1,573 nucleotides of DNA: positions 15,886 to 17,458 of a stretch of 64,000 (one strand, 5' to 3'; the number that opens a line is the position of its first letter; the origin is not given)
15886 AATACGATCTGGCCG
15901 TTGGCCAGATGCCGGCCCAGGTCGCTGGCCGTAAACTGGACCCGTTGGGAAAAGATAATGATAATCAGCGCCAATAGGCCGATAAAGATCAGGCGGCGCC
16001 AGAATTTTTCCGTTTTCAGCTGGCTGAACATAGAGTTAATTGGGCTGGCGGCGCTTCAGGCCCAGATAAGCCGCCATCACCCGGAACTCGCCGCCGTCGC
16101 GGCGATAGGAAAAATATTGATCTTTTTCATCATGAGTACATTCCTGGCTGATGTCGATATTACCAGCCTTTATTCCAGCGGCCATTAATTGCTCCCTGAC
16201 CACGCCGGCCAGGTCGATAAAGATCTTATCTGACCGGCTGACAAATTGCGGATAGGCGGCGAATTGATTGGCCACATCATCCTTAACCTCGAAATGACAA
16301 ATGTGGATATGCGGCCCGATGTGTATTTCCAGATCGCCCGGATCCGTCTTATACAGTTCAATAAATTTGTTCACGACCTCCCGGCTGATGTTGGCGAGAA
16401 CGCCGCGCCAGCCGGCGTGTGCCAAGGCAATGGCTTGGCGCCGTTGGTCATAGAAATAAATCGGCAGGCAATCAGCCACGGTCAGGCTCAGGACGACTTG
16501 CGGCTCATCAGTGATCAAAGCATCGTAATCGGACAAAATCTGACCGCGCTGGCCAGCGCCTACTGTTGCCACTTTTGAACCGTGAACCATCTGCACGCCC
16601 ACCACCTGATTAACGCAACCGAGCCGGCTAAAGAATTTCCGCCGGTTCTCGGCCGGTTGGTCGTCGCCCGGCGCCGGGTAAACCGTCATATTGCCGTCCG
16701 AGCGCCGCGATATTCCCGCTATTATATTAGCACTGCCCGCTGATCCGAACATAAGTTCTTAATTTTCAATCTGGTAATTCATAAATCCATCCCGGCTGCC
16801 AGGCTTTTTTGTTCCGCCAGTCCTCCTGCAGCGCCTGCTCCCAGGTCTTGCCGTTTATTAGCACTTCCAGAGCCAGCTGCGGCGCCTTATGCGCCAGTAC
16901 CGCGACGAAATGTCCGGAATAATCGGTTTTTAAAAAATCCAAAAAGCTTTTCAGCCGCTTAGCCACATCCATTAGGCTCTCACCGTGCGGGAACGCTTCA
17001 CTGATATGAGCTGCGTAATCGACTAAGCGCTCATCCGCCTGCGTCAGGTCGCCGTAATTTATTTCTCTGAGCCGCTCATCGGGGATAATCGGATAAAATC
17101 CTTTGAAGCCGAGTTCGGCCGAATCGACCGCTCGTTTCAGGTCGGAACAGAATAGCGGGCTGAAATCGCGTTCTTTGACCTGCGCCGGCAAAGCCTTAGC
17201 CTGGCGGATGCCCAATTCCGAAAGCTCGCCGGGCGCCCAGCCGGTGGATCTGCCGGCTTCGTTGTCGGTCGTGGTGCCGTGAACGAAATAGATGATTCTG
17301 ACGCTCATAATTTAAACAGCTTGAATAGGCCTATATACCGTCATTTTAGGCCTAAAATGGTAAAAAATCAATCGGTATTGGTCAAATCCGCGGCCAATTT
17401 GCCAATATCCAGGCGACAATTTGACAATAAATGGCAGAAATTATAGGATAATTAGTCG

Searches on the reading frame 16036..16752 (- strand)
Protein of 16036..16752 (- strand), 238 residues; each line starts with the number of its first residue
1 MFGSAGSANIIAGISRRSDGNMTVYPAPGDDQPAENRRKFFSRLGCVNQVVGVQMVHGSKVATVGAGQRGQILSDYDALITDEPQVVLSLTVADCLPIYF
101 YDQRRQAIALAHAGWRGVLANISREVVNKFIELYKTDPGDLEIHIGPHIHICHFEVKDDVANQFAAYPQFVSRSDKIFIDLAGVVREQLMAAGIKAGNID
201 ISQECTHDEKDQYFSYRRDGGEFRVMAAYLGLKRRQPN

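Call 30: search_protein_families(library=pfam, proteins=[window:16036-16752:-], max_evalue=0.001)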
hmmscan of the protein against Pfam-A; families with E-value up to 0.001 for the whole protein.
window:16036-16752:- (238 aa): 1 family
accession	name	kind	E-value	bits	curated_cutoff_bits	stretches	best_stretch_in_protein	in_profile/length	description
PF02578.20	Cu-oxidase_4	-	1.4e-57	195.3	22.9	1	32-227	27-234/238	Multi-copper polyphenol oxidoreductase laccase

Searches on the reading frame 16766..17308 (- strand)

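Call 30: search_protein_families(library=pfam, proteins=[window:16766-17308:-], max_evalue=0.001)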
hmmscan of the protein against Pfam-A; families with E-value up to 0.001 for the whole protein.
window:16766-17308:- (180 aa): 1 family
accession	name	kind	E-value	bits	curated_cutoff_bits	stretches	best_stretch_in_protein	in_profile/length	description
PF00300.27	His_Phos_1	-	1.7e-26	93.5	21.7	1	10-158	6-165/194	Histidine phosphatase superfamily (branch 1)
